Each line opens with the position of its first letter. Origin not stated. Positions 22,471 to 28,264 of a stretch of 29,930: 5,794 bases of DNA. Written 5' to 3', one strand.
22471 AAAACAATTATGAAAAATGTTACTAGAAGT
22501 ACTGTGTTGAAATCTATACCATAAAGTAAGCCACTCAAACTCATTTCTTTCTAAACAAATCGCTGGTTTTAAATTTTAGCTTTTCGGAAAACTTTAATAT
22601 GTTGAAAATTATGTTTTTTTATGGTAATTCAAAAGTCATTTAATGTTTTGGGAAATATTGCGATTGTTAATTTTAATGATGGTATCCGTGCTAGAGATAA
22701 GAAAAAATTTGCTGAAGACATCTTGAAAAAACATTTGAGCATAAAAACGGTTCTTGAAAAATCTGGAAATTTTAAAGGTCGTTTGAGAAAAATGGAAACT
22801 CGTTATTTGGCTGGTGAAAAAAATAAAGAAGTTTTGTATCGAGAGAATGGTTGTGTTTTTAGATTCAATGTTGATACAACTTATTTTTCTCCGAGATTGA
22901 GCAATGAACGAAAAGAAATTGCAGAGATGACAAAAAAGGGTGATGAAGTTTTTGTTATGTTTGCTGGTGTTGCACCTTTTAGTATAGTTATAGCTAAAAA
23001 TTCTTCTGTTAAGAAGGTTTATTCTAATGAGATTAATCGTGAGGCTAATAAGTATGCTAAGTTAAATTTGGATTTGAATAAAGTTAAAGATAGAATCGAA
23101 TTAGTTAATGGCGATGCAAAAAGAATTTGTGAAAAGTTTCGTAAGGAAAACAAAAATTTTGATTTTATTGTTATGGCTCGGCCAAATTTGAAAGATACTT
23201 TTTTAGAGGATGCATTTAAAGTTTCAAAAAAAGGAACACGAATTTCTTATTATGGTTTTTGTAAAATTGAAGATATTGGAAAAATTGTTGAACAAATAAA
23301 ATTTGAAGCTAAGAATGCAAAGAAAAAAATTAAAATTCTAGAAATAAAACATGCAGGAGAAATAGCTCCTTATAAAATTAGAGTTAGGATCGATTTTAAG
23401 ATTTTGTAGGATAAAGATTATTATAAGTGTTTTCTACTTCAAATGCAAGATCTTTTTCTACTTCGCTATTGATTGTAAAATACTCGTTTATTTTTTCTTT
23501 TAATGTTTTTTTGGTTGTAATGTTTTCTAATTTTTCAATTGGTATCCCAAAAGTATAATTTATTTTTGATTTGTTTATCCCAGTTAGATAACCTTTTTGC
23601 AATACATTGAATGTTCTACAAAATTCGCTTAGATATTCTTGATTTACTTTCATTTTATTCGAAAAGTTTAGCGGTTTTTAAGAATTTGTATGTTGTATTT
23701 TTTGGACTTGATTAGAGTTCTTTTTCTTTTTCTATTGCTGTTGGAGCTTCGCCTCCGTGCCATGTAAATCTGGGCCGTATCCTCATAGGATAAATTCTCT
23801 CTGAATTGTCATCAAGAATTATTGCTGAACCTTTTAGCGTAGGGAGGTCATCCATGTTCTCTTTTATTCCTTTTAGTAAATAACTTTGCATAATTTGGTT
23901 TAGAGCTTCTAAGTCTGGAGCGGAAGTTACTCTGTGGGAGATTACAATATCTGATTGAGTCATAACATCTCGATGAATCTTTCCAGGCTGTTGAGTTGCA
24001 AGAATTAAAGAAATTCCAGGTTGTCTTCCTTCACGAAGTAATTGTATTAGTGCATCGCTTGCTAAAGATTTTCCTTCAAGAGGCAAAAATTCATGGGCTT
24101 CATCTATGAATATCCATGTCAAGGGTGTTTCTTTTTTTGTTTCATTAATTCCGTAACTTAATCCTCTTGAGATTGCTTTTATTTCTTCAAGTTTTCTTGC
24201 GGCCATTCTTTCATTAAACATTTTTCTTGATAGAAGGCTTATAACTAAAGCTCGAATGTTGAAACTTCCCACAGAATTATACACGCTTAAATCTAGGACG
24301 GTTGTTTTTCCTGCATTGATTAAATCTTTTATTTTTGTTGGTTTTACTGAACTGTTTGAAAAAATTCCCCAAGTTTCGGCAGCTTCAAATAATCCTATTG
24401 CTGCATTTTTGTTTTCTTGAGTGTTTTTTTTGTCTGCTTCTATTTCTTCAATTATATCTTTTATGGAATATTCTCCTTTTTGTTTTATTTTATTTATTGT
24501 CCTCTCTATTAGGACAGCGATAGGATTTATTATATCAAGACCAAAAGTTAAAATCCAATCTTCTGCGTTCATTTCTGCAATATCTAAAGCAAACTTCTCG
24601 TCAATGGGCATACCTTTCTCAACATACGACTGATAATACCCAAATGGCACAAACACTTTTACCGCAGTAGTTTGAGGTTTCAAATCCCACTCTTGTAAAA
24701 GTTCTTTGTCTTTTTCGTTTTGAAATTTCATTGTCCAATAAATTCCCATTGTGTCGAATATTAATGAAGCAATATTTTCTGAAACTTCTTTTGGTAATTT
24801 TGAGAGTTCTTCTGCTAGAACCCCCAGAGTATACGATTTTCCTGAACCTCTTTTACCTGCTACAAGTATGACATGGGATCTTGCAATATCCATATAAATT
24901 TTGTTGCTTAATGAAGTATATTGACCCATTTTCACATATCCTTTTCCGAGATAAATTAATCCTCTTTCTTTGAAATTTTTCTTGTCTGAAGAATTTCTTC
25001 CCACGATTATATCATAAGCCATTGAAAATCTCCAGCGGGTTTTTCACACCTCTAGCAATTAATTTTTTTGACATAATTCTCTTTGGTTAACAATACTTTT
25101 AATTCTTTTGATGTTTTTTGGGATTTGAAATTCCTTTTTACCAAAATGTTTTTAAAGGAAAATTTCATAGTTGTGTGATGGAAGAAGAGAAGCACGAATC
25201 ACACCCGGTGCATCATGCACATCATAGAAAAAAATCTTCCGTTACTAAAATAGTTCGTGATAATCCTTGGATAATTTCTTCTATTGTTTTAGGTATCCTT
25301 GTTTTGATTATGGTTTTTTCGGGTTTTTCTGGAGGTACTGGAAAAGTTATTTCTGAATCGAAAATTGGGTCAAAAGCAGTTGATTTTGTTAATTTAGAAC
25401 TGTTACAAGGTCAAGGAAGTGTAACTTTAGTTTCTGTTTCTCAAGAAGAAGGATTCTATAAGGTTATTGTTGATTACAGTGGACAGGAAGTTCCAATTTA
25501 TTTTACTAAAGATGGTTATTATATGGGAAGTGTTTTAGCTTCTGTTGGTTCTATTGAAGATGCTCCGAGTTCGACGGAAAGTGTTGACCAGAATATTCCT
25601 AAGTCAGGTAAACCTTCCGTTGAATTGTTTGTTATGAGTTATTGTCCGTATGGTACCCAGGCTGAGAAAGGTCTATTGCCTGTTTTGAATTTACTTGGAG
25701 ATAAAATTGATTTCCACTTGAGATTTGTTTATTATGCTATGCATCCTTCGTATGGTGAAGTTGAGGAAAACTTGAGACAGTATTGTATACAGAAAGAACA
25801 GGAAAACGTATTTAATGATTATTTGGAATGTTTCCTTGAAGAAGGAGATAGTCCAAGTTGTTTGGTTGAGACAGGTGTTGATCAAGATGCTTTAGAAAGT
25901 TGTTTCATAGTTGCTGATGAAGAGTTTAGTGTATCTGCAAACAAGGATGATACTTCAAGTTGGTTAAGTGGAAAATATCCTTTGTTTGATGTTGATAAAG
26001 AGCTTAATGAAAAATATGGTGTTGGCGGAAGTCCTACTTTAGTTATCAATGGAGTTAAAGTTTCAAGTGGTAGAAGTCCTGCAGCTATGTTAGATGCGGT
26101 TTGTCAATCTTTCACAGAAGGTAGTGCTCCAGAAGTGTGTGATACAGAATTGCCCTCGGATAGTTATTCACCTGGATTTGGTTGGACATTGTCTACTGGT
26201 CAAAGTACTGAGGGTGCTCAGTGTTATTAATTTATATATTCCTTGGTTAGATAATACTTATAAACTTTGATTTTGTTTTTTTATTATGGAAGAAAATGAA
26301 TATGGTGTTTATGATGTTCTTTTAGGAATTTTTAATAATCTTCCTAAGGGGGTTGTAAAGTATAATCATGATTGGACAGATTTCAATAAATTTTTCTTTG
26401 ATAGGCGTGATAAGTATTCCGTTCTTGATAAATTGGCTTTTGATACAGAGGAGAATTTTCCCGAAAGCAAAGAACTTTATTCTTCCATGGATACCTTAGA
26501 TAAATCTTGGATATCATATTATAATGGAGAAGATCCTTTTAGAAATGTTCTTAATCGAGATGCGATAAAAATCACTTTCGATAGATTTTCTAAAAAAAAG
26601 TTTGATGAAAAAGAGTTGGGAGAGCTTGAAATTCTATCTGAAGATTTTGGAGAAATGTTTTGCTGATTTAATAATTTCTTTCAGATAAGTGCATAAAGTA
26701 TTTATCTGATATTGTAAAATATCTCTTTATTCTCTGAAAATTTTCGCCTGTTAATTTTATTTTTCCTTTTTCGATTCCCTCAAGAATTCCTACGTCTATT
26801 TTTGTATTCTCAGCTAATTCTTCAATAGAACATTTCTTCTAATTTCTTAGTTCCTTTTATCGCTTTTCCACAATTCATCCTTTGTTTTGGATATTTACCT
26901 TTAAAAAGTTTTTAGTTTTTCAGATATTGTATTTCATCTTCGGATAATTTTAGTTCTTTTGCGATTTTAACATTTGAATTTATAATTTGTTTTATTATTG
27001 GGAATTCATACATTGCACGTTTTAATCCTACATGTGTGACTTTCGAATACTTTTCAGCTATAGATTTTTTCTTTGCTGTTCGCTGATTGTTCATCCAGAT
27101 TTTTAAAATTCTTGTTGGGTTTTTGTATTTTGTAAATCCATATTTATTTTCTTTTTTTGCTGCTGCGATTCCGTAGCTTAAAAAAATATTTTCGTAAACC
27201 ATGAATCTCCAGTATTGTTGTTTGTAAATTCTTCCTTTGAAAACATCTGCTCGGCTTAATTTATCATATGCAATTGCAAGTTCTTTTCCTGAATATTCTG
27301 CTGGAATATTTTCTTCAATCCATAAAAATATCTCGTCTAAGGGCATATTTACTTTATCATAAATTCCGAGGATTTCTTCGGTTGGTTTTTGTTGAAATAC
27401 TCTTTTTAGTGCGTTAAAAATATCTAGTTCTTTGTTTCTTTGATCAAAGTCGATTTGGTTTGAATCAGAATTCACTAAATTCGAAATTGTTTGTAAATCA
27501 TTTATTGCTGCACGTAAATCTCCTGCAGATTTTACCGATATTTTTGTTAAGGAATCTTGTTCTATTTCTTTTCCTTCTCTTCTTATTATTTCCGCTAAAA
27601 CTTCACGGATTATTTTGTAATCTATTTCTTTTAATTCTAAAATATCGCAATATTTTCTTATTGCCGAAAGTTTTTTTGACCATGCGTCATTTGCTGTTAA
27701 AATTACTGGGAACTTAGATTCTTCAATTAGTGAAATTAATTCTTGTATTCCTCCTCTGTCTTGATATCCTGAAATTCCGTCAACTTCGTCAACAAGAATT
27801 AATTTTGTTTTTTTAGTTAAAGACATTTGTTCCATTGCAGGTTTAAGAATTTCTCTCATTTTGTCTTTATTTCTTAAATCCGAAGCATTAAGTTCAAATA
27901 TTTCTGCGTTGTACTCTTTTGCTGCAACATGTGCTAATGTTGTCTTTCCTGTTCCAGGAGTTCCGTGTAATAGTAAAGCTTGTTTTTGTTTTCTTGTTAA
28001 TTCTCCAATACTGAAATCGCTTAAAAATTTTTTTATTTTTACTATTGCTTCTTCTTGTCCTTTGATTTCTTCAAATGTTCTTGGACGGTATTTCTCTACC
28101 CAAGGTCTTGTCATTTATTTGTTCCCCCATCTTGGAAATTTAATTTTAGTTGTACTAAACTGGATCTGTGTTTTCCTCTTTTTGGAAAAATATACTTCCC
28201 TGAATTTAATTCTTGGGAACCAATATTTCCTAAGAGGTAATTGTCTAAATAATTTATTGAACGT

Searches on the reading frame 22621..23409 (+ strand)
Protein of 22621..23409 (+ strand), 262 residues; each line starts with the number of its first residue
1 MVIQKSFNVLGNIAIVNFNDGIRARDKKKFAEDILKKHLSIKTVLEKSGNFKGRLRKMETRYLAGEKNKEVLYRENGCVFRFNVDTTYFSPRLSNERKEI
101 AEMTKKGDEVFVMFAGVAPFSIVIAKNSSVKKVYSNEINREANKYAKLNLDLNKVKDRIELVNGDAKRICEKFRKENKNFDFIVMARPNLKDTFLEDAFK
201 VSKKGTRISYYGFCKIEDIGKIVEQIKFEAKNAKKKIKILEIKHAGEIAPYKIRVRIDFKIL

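Call 34: search_protein_families(library=pfam, proteins=[window:22621-23409:+], max_evalue=0.00001)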
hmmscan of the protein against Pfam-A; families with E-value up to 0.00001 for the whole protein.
window:22621-23409:+ (262 aa): 3 families
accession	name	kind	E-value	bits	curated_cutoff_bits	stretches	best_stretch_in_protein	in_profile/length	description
PF02475.24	TRM5-TYW2_MTfase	-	8.9e-36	123.7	28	1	73-236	3-162/164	TRM5/TYW2 methyltransferase domain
PF25133.1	TYW2_N_2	-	6.1e-10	39.5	27.7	1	3-67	17-78/79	TYW2 N-terminal domain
PF09445.16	Methyltransf_15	-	7e-07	29.4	22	1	122-188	16-80/165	RNA cap guanine-N2 methyltransferase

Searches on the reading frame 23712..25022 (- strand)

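Call 34: search_protein_families(library=pfam, proteins=[window:23712-25022:-], max_evalue=0.00001)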
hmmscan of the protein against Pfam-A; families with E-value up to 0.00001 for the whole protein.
window:23712-25022:- (436 aa): 3 families
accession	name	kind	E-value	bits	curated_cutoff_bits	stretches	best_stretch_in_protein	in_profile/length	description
PF01935.23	DUF87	-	7e-14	52.9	23.2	1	41-249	13-205/220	Helicase HerA, central domain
PF05872.18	HerA_C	-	1.4e-06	27.7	22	0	298-381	255-339/502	Helicase HerA-like C-terminal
PF00004.35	AAA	-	5.2e-06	27.4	21.2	0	281-361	39-127/131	ATPase family associated with various cellular activities (AAA)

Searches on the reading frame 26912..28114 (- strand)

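Call 34: search_protein_families(library=pfam, proteins=[window:26912-28114:-], max_evalue=0.00001)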
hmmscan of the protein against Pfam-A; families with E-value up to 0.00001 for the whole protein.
window:26912-28114:- (400 aa): 6 families
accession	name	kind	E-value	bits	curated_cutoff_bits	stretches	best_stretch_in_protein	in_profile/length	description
PF00004.35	AAA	-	4.5e-17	63.2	21.2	1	47-146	1-113/131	ATPase family associated with various cellular activities (AAA)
PF03215.21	Rad17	-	1.5e-09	38.5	23.8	1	3-87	7-89/186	Rad17 P-loop domain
PF05496.18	RuvB_N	-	3.5e-08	33.8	27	1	10-112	2-94/159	Holliday junction DNA helicase RuvB P-loop domain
PF13401.12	AAA_22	-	3.7e-08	34.2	27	0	42-82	3-46/130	AAA domain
PF21960.2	RCF1-5-like_lid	-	2.5e-07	31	27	1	172-211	2-42/43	RCF1/5-like, AAA+ ATPase lid domain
PF13173.12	AAA_14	-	4.4e-07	30.4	27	1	44-118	2-78/129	AAA domain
